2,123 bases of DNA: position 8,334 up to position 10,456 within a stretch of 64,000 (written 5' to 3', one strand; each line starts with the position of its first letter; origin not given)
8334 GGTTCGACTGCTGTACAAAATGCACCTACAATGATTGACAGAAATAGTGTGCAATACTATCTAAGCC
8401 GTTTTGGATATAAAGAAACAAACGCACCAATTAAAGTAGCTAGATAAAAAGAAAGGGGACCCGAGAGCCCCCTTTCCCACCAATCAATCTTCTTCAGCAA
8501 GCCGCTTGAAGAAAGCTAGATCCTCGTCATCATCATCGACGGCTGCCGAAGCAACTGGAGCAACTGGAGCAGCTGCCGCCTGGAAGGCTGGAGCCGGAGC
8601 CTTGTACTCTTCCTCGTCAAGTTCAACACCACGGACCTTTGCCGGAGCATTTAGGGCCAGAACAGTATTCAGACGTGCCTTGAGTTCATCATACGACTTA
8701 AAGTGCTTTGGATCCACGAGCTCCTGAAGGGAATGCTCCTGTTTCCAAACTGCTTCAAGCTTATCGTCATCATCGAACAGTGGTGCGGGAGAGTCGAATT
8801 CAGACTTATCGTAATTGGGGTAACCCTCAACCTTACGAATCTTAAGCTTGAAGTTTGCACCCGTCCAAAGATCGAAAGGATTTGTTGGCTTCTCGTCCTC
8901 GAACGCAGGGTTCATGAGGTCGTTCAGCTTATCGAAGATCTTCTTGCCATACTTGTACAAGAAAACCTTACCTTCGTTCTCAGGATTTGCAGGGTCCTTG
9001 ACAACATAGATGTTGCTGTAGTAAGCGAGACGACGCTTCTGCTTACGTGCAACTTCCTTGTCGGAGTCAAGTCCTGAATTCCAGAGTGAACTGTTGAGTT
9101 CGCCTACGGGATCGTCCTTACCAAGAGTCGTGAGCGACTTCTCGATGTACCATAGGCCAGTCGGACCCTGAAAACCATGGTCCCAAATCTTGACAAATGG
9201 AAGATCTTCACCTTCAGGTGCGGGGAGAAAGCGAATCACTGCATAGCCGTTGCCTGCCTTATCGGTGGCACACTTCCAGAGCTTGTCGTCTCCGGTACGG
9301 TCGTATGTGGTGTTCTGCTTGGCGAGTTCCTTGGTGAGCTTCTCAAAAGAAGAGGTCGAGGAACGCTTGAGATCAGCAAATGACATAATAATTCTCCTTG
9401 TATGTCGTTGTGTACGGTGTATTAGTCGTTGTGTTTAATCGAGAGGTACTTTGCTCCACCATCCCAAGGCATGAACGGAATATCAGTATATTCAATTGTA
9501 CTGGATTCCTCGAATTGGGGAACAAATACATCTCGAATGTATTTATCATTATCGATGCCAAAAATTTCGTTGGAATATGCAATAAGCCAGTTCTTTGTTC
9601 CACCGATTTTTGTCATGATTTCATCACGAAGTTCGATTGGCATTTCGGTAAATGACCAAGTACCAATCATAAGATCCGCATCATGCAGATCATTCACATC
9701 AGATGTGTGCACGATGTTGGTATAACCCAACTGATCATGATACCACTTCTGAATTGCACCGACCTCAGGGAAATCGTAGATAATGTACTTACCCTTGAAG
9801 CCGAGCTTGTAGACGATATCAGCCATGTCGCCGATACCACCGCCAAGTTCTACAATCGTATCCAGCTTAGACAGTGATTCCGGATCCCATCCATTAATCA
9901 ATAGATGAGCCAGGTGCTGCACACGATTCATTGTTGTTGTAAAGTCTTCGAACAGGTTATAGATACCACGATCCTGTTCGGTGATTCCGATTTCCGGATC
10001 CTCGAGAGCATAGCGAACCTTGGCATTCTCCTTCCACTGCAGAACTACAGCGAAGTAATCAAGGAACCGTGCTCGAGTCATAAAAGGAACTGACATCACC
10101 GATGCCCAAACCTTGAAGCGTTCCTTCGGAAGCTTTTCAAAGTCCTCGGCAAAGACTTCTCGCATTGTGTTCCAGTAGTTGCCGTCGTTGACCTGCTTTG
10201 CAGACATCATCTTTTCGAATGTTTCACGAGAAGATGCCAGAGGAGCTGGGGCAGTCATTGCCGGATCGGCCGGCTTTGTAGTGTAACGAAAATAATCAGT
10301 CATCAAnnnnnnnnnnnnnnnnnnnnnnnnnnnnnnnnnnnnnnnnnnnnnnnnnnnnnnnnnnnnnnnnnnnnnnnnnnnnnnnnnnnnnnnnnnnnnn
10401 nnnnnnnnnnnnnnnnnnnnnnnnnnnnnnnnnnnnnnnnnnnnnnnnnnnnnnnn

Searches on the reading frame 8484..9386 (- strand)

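Call 14: search_protein_families(library=pfam, proteins=[window:8484-9386:-], max_evalue=0.001)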
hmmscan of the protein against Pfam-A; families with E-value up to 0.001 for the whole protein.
window:8484-9386:- (300 aa): 1 family
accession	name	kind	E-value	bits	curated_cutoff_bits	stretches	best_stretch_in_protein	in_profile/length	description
PF08804.16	gp32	-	8.5e-44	150.5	26.8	1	45-242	1-207/208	gp32 DNA binding protein like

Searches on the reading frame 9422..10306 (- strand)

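Call 14: search_protein_families(library=pfam, proteins=[window:9422-10306:-], max_evalue=0.001)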
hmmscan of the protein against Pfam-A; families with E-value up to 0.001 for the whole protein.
window:9422-10306:- (294 aa): 1 family
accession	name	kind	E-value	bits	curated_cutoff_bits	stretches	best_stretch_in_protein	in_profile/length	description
PF00891.24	Methyltransf_2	-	0.00068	19.5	22.3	0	134-189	52-104/210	O-methyltransferase domain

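Call 24: search_protein_families(library=ncbifam, proteins=[window:9422-10306:-], max_evalue=0.01)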
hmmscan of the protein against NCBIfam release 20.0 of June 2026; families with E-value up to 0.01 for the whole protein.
window:9422-10306:- (294 aa): 1 family
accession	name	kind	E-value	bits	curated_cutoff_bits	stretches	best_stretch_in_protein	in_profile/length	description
TIGR04371.1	methyltran_NanM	subfamily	9e-08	32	44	1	147-221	149-231/273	putative sugar O-methyltransferase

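Call 52: search_protein_families(library=phrogs, proteins=[window:9422-10306:-], max_evalue=0.001)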
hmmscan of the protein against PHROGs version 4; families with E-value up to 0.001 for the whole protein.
window:9422-10306:- (294 aa): 0 families
